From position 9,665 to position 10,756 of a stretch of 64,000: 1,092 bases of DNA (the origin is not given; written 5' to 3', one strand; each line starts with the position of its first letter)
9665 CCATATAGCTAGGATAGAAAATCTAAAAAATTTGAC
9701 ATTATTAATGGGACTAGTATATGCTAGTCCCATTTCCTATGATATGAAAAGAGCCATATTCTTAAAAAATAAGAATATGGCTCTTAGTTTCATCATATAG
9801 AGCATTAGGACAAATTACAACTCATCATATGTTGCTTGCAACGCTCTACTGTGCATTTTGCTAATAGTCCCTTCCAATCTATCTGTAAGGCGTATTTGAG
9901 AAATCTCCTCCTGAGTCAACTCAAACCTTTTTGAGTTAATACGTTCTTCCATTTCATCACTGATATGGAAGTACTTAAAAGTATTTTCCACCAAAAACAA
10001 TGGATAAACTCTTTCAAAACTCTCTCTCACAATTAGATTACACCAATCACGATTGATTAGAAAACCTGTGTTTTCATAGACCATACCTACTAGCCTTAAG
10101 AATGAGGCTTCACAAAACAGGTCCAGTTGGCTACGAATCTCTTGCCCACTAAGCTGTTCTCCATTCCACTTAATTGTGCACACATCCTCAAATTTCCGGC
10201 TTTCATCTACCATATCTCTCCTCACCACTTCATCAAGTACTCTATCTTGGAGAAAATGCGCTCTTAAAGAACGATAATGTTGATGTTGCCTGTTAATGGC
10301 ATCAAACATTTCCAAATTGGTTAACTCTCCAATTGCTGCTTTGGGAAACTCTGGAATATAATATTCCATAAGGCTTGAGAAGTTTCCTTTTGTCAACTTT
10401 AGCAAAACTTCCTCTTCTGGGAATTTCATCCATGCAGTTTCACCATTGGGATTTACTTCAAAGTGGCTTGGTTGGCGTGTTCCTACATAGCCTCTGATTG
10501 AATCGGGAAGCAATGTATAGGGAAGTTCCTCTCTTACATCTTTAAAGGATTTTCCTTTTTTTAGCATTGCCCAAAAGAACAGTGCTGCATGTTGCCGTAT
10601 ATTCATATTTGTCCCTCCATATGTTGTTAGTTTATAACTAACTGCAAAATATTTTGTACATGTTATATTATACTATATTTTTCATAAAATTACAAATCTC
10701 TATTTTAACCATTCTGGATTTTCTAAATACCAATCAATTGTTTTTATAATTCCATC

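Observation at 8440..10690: Compositionally foreign two-gene island with consensus promoter and triple terminators, inserted between rsmE and the rfb operon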

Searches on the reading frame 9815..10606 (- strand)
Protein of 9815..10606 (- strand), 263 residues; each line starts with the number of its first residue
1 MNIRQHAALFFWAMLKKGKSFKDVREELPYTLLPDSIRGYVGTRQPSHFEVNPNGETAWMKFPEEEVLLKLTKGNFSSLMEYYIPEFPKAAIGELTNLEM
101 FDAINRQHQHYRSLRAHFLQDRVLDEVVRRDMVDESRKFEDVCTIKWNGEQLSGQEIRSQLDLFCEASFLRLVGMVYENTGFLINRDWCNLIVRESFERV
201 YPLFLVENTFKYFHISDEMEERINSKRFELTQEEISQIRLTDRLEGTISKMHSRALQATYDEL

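Call 4: search_protein_families(library=pfam, proteins=[window:9815-10606:-], max_evalue=1)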
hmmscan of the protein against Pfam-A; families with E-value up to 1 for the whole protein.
window:9815-10606:- (263 aa): 1 family
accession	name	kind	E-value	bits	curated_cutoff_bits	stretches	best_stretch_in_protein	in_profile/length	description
PF11554.13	DUF3232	-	0.11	12.9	27.4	1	206-255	47-94/152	Protein of unknown function (DUF3232)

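Call 5: search_protein_families(library=padloc, proteins=[window:9815-10606:-], max_evalue=1)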
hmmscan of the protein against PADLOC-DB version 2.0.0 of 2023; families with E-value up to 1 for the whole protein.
window:9815-10606:- (263 aa): 0 families

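Call 6: search_protein_families(library=ncbifam, proteins=[window:9815-10606:-], max_evalue=1)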
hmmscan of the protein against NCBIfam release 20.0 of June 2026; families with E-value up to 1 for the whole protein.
window:9815-10606:- (263 aa): 0 families

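Call 7: search_protein_families(library=phrogs, proteins=[window:9815-10606:-], max_evalue=1)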
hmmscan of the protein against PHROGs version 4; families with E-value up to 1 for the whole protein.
window:9815-10606:- (263 aa): 0 families

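Call 9: find_homologous_proteins(query=window:9815-10606:-)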
Query window:9815-10606:- (263 aa): 1 proteins with E <= 0.001 among 386 candidates.
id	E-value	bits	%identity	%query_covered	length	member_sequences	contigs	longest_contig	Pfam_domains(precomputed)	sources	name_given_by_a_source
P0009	1.4e-174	596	100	100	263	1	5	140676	-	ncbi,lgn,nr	ncbi:MAG: hypothetical protein HFJ55_02660 [Clostridia bacterium]|nr:hypothetical protein [Clostridi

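Call 15: search_solved_structures(query=window:9815-10606:-, max_evalue=10)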
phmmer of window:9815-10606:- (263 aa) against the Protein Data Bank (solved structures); distinct sequences matched with E-value up to 10: 7.
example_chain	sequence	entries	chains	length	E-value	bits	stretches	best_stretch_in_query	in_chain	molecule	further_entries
8prj_A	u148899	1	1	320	0.0026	20.5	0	40-60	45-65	v31Bagel8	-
8prs_A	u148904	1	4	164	0.028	17.1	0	40-60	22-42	nvBagel4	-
1vb5_A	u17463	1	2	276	0.1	15.3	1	159-213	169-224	translation initiation factor eIF-2B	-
8pra_A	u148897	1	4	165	0.48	13.1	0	40-60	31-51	Cell surface protein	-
4fd5_A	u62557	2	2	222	0.55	12.9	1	169-225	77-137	arylalkylamine N-Acetyltransferase 2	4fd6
8pro_A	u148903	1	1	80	1.8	11.2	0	40-60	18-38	Cell surface protein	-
8prd_A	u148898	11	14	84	2.2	10.9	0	40-60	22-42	Cell surface protein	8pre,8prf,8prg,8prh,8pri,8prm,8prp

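Call 20: find_encoding_contigs(protein=P0009, flank=10000, max_places=10)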
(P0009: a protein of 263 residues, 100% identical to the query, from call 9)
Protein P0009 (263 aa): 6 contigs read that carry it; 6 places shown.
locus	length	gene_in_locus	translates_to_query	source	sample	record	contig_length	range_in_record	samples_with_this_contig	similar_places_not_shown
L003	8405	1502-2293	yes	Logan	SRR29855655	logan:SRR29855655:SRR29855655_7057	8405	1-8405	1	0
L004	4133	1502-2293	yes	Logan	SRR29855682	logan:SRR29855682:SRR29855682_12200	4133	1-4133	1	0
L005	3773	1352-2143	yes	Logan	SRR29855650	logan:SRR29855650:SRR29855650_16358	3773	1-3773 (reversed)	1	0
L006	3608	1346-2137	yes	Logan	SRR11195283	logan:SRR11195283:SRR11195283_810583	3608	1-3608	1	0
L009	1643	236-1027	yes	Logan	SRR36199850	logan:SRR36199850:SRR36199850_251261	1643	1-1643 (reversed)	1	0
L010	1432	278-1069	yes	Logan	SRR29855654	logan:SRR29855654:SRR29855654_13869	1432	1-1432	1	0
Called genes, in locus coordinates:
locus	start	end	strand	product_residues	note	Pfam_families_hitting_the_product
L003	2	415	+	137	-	?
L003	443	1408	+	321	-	PF00106:adh_short (faint), PF01073:3Beta_HSD, PF01370:Epimerase, PF02719:Polysacc_synt_2, PF04321:RmlD_sub_bind, PF07993:NAD_binding_4, PF16363:GDP_Man_Dehyd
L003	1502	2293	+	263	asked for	-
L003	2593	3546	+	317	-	-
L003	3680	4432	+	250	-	PF20260:PUA_4, PF04452:Methyltrans_RNA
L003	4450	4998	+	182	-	-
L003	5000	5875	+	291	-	PF03755:YicC-like_N, PF08340:YicC-like_C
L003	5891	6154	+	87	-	PF04025:RemA-like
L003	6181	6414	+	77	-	PF01192:RNA_pol_Rpb6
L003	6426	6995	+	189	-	PF13189:Cytidylate_kin2, PF13207:AAA_17 (weak), PF13238:AAA_18, PF02224:Cytidylate_kin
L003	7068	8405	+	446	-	?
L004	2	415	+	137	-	?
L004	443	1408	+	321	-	PF00106:adh_short (faint), PF01073:3Beta_HSD, PF01370:Epimerase, PF02719:Polysacc_synt_2, PF04321:RmlD_sub_bind, PF07993:NAD_binding_4, PF16363:GDP_Man_Dehyd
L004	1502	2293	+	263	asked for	-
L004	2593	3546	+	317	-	-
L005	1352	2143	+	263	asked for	-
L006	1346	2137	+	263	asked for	-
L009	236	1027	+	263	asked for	-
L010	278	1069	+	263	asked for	-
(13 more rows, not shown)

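Call 26: search_protein_representatives(protein=window:9815-10606:-)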
Query: 263 residues. Proteins with E-value up to 0.001 (for the whole library): 175; up to 1e-10: 113; up to 1e-30: 27. The best 150 are listed.
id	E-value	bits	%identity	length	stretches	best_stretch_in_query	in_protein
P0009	4.4e-175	596.4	100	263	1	1-263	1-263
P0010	1.1e-52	195.4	41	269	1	3-263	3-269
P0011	5.8e-52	193.0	39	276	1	5-259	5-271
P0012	3.9e-51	190.3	45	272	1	4-263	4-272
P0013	2.0e-50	188.0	40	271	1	1-263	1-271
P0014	3.5e-49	183.9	42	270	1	3-260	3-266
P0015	1.5e-48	181.9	40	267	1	3-261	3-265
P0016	4.2e-47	177.1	38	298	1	4-260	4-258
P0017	2.0e-46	174.9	37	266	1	3-253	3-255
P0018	2.6e-45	171.3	41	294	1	3-263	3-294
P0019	4.8e-45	170.4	38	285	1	4-232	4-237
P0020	1.8e-44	168.5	38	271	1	24-245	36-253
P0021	2.2e-43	164.9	35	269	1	1-262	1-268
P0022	3.3e-43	164.4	38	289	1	17-262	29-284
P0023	7.6e-43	163.2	39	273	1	24-262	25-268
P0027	6.7e-39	150.3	38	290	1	24-241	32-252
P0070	2.0e-17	79.9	28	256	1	25-232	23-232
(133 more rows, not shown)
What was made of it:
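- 9815..10606 (-): ORF-B, 263 aa. Soluble protein from an uncharacterised family, with a fold resembling the phospholipase C / P1 nuclease superfamily. Probable metal-dependent phosphoesterase. 175 representative clusters at E<=1e-3 (call 26).
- Family size: call 26.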

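Call 29: find_homologous_proteins(query=A2, max_evalue=0.00001)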
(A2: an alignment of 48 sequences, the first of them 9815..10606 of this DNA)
Query A2 (48 sequences) (263 aa, profile of the alignment): 9 proteins with E <= 0.00001 among 2537 candidates.
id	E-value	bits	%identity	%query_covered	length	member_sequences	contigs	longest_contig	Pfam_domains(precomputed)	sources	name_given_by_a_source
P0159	6.3e-98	345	41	98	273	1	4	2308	-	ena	-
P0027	4.2e-93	329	34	100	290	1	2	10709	-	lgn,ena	-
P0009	1.1e-90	321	100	100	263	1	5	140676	-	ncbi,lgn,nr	ncbi:MAG: hypothetical protein HFJ55_02660 [Clostridia bacterium]|nr:hypothetical protein [Clostridi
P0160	5.4e-77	277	30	90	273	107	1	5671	-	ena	-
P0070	3.6e-76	274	27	78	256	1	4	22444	-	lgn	-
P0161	6.1e-72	260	29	78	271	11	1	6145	-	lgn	-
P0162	1.5e-69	252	28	70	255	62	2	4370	-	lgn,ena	-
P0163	2.0e-66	242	26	73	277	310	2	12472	-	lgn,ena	-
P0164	8.4e-7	46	37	16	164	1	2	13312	PF02026.22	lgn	-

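Call 32: search_protein_families(library=pfam, alignment_id=A2, max_evalue=1)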
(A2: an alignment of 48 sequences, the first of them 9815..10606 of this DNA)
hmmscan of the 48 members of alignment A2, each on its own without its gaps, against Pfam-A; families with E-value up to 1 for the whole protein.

A. member 1, window:9815-10606:- (263 aa): 1 family
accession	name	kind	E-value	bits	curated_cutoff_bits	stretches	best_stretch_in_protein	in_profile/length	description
PF11554.13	DUF3232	-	0.11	12.9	27.4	1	206-255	47-94/152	Protein of unknown function (DUF3232)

B. families by the number of members that match (of 48 scanned): 34 families (the first 25 are shown)
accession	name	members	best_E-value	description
PF03513.19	Cloacin_immun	3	0.0033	Cloacin immunity protein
PF19350.4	DUF5928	2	0.051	Family of unknown function (DUF5928)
PF25538.1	DUF7922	1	0.0038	Domain of unknown function (DUF7922)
PF23309.1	DUF7083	1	0.0039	Domain of unknown function (DUF7083)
PF21822.3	Phage_TAC_15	1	0.0068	Phage tail assembly chaperone protein, TAC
PF00882.24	Zn_dep_PLPC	1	0.011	Zinc dependent phospholipase C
PF16431.10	DUF5028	1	0.025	Domain of unknown function (DUF5028)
PF05871.18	ESCRT-II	1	0.035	ESCRT-II complex subunit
PF22260.1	Permu_RdRp_thumb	1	0.046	Permutotetravirus RNA-dependent RNA polymerase thumb domain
PF04827.20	Plant_tran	1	0.049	Plant transposon protein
PF22124.2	Glyco_hydro_95_cat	1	0.054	Glycosyl hydrolase family 95 catalytic domain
PF12684.13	DUF3799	1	0.054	PDDEXK-like domain of unknown function (DUF3799)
PF24434.1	DUF7557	1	0.067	Family of unknown function (DUF7557)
PF19520.5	Dpp_8_9_N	1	0.074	Dipeptidyl peptidase 8 and 9 N-terminal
PF09382.16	RQC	1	0.079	RQC domain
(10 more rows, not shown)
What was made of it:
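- On Phospholipase C / P1 nuclease superfamily (ORF-B): One of 48 relatives gives Zn_dep_PLPC at E 0.011 (call 32).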

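Call 33: search_solved_structures(query=A2, max_evalue=10, show_alignments=3)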
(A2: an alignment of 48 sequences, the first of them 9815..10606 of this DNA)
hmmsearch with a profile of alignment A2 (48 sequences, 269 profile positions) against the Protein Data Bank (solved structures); distinct sequences matched with E-value up to 10: 21.
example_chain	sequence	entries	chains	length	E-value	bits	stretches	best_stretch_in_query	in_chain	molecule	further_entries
9o6h_A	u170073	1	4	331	0.32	13.2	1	95-140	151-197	Histone-arginine methyltransferase CARM1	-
6izq_A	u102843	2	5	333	0.33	13.2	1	95-140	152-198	Histone-arginine methyltransferase CARM1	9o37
7fai_A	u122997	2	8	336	0.33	13.2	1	95-140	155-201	Histone-arginine methyltransferase CARM1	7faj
3b3f_A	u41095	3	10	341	0.33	13.2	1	95-140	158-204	Histone-arginine methyltransferase CARM1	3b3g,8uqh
4ikp_A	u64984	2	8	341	0.33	13.1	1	95-140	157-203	Histone-arginine methyltransferase CARM1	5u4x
5dwq_A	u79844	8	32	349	0.34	13.1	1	95-140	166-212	Histone-arginine methyltransferase CARM1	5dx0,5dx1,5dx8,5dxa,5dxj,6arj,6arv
2y1w_A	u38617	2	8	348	0.34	13.1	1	95-140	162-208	HISTONE-ARGININE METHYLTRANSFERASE CARM1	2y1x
6s70_A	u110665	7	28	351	0.34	13.1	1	95-140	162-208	Histone-arginine methyltransferase CARM1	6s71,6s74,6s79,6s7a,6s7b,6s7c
6d2l_A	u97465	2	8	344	0.34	13.1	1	95-140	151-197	Histone-arginine methyltransferase CARM1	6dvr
7u9i_A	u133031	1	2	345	0.35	13.1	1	95-140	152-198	Histone-arginine methyltransferase CARM1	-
2v74_B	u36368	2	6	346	0.35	13.1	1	95-140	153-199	HISTONE-ARGININE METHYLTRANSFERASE CARM1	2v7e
7puq_A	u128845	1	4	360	0.35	13.1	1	95-140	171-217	Histone-arginine methyltransferase CARM1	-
5ih3_A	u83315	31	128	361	0.35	13.1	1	95-140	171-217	Histone-arginine methyltransferase CARM1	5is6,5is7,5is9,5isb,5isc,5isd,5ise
6s77_A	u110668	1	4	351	0.36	13.1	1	95-140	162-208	Histone-arginine methyltransferase CARM1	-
8g2h_A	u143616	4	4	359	0.36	13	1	95-140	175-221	Histone-arginine methyltransferase CARM1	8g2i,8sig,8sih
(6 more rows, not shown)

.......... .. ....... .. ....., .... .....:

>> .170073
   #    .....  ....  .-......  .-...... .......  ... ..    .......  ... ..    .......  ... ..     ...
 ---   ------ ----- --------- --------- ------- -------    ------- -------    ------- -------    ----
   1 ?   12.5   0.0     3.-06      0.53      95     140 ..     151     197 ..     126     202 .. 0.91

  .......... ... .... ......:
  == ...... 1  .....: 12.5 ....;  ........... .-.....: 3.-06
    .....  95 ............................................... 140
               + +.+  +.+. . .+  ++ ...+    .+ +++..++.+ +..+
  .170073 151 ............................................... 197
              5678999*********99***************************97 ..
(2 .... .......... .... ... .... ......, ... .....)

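Call 34: find_encoding_contigs(protein=P0070, flank=8000, max_places=4)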
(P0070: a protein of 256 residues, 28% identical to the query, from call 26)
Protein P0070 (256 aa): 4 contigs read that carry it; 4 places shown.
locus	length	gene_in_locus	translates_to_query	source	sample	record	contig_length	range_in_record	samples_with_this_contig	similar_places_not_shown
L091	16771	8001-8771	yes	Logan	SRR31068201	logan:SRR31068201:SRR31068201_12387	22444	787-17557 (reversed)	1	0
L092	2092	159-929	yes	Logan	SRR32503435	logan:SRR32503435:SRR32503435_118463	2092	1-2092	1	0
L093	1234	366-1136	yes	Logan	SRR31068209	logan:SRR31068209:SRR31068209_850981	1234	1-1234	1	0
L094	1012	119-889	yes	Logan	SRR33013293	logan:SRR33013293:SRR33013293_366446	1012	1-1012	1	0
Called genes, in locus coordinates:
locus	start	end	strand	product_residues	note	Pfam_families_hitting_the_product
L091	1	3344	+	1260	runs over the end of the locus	-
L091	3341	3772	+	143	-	PF18895:T4SS_pilin (weak)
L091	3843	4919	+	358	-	PF08378:NERD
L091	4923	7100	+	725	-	-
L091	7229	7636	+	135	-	PF18895:T4SS_pilin (weak)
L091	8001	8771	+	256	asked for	-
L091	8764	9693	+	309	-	PF00702:Hydrolase, PF13419:HAD_2, PF02026:RyR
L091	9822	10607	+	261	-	-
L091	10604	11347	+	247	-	PF04203:Sortase (weak)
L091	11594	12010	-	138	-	PF18895:T4SS_pilin (weak)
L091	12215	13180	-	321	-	PF01261:AP_endonuc_2 (weak)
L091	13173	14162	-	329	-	-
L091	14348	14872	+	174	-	-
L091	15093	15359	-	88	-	-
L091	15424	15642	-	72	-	-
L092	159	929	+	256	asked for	-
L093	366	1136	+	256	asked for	-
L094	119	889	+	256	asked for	-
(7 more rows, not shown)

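Call 35: find_encoding_contigs(protein=P0027, flank=8000, max_places=4)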
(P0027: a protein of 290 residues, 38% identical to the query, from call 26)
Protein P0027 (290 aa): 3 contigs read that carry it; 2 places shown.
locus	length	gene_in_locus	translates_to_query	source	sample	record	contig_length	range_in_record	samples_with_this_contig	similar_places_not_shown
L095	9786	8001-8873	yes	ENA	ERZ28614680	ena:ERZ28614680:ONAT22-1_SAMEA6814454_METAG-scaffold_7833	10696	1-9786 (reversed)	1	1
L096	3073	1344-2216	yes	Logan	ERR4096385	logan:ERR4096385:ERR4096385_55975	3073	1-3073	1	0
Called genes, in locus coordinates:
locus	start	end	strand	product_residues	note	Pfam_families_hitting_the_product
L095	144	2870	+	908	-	PF00690:Cation_ATPase_N, PF00122:E1-E2_ATPase, PF00702:Hydrolase, PF13246:Cation_ATPase, PF12710:HAD, PF00689:Cation_ATPase_C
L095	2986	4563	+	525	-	PF00133:tRNA-synt_1, PF01406:tRNA-synt_1e (faint), PF01921:tRNA-synt_1f (faint), PF09334:tRNA-synt_1g, PF00133:tRNA-synt_1, PF19303:Anticodon_3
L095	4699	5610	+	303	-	PF01522:Polysacc_deac_1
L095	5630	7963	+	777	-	-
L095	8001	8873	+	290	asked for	-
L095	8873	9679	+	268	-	PF00459:Inositol_P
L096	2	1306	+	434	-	?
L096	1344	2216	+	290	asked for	-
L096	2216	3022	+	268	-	PF00459:Inositol_P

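Call 36: find_encoding_contigs(protein=P0163, flank=8000, max_places=4)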
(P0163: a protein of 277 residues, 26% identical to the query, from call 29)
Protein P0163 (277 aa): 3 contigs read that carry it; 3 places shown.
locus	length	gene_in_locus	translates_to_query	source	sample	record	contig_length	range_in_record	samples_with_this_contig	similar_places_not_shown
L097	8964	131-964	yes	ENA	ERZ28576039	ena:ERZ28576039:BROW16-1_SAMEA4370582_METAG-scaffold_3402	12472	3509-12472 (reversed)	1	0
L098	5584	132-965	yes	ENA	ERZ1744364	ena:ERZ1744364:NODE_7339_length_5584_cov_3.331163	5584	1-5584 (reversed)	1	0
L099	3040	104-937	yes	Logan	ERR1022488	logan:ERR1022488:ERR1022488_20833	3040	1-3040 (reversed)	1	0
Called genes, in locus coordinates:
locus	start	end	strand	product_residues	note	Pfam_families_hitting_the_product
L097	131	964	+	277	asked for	-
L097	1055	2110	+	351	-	PF02739:5_3_exonuc_N, PF01367:5_3_exonuc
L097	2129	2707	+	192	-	PF13487:HD_5, PF01966:HD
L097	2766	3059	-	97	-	PF19419:DUF5983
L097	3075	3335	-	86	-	-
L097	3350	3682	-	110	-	-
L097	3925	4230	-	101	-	-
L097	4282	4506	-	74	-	-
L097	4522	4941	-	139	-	-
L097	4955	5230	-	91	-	-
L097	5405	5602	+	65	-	-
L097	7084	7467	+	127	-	-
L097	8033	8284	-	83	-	-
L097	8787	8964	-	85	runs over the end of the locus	-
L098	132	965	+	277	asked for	-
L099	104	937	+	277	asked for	-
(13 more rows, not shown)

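Call 37: predict_structure(alignment_id=A2)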
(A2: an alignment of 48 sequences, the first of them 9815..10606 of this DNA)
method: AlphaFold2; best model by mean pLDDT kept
length: 263 residues; sequences in the alignment: 48
mean_pLDDT: 98.1   pTM: 0.93
mean pLDDT of the five models: 98.1, 98.0, 97.9, 97.9, 97.8
residues with pLDDT >= 90: 263; 70-90: 0; 50-70: 0; < 50: 0
segments of 3 or more residues with pLDDT < 50: none
pLDDT, mean of each block of 10 residues (from residue 1): 98 98 98 98 98 98 98 98 97 97 99 99 98 98 98 98 99 99 98 97 98 98 99 98 98 99 98
secondary structure, 60 per line:
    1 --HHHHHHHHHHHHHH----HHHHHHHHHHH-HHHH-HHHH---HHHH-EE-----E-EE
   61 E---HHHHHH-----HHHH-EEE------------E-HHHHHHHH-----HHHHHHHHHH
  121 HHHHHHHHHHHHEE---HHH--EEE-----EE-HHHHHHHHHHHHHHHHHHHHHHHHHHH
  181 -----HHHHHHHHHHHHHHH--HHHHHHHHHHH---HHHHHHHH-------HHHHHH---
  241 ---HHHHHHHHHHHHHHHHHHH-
elements in order: H3-16 H21-31 H33-36 H38-41 H45-48 E59-61 H65-70 H76-79 E81-83 H98-105 H111-132 E143-145 H154-180 H186-200 H203-213 H217-224 H232-237 H244-262
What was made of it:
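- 9815..10606 (-): AF2 pLDDT 98.1 (call 37).
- On Phospholipase C / P1 nuclease superfamily (ORF-B): The model has pLDDT 98.1 (call 37).
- Model pLDDT 98.1: call 37.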

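Call 50: fold_search(model_id=the predicted structure, library=viral)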
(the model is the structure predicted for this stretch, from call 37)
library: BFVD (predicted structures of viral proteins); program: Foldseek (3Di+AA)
matches with E <= 10: 110; with E <= 0.001: 0
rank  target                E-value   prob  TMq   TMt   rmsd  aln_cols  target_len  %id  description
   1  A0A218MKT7            1.3e+00  0.04  0.14  0.09  21.7       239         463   11  Uncharacterized protein [uncultured virus]
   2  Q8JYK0                1.3e+00  0.03  0.12  0.05  22.7       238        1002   11  Uncharacterized protein VP5 [Fiji disease virus (isolate Sugarcane)]
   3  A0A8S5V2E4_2          1.3e+00  0.03  0.10  0.04  16.8       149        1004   13  Uncharacterized protein [CrAss-like virus sp. ctelJ1]
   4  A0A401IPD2            1.4e+00  0.21  0.21  0.11   7.7       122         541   15  Wsv001-like protein, paralog 2 [Metapenaeus ensis nimavirus]
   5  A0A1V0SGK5            1.6e+00  0.04  0.14  0.12  19.5       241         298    9  Eukaryotic translation initiation factor 4G [Hokovirus HKV1]
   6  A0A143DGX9            1.8e+00  0.07  0.19  0.09  16.2       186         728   12  Uncharacterized protein [Abalone herpesvirus Taiwan/2005]
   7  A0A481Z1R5            1.9e+00  0.04  0.14  0.13  18.8       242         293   10  Middle domain of initiation factor 4G [Mimivirus LCMiAC02]
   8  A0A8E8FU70            2.0e+00  0.02  0.13  0.08  19.9       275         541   10  NP [Bemisia tabaci Quaranja-like virus 1]
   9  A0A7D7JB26            2.1e+00  0.04  0.11  0.05  18.9       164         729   10  Uncharacterized protein [Vibrio phage phiV141]
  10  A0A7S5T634            2.4e+00  0.02  0.12  0.09  17.6       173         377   12  (no name in the UniProt tables at hand)
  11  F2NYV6                2.6e+00  0.04  0.16  0.10  14.7       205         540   12  Complete DpAV4 genome [Diadromus pulchellus ascovirus 4a]
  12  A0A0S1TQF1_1          2.8e+00  0.07  0.16  0.06  17.1       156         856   14  Small tegument protein [Elephant endotheliotropic herpesvirus 4]
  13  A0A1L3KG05            2.8e+00  0.02  0.16  0.12  18.9       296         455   11  (no name in the UniProt tables at hand)
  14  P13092                3.1e+00  0.04  0.13  0.08  13.0       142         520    7  Non-structural protein PNS7 [Wound tumor virus]
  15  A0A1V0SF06            3.3e+00  0.03  0.15  0.10  17.9       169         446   10  Uncharacterized protein [Hokovirus HKV1]
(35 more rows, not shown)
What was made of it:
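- Tried and rejected: Foldseek of ORF-B against viral structures (BFVD) gave nothing (call 50).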

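Call 53: find_related_loci(query=A4, collection=viral_contigs, flank=8000)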
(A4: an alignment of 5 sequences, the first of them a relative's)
Query A4 (277 aa) in viral_contigs; peptide patterns used: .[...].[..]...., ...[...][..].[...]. (x = any residue, [..] = any of these).
26 stretches matched a pattern, but none encodes a relative of the query by tblastn (E <= 1e-3).

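Call 54: find_related_loci(query=A5, collection=viral_contigs, flank=8000)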
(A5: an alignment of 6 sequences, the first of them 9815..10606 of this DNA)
Query A5 (263 aa) in viral_contigs; peptide patterns used: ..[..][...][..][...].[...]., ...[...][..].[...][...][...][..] (x = any residue, [..] = any of these).
41 stretches matched a pattern, but none encodes a relative of the query by tblastn (E <= 1e-3).

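Call 55: find_encoding_contigs(protein=P0160, flank=6000, max_places=3)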
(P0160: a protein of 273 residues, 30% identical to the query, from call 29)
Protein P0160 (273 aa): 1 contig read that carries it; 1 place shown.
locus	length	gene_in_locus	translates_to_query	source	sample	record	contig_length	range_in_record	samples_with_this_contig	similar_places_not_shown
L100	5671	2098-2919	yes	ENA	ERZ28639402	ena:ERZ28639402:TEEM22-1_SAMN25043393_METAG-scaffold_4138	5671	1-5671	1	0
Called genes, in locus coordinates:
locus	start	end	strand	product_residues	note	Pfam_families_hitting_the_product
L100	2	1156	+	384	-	?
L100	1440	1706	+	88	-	-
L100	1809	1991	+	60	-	-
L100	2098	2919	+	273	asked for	-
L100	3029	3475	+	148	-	PF00436:SSB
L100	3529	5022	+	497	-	-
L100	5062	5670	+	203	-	?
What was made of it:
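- Such regions often carry defence or anti-defence genes (calls 34, 36, 55).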

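Call 56: find_encoding_contigs(protein=P0161, flank=6000, max_places=3)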
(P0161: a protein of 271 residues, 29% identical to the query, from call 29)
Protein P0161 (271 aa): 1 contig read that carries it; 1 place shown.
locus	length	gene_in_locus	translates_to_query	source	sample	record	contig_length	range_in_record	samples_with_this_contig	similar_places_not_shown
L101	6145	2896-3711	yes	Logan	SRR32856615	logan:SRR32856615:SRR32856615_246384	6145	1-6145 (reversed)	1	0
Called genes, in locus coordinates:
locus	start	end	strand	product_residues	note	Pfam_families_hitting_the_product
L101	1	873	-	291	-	?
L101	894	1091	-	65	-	-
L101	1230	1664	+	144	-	PF09424:YqeY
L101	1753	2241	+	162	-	PF18143:HAD_SAK_2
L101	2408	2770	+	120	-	-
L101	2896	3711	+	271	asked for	-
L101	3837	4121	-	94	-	-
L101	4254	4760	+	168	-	-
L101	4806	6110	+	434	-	-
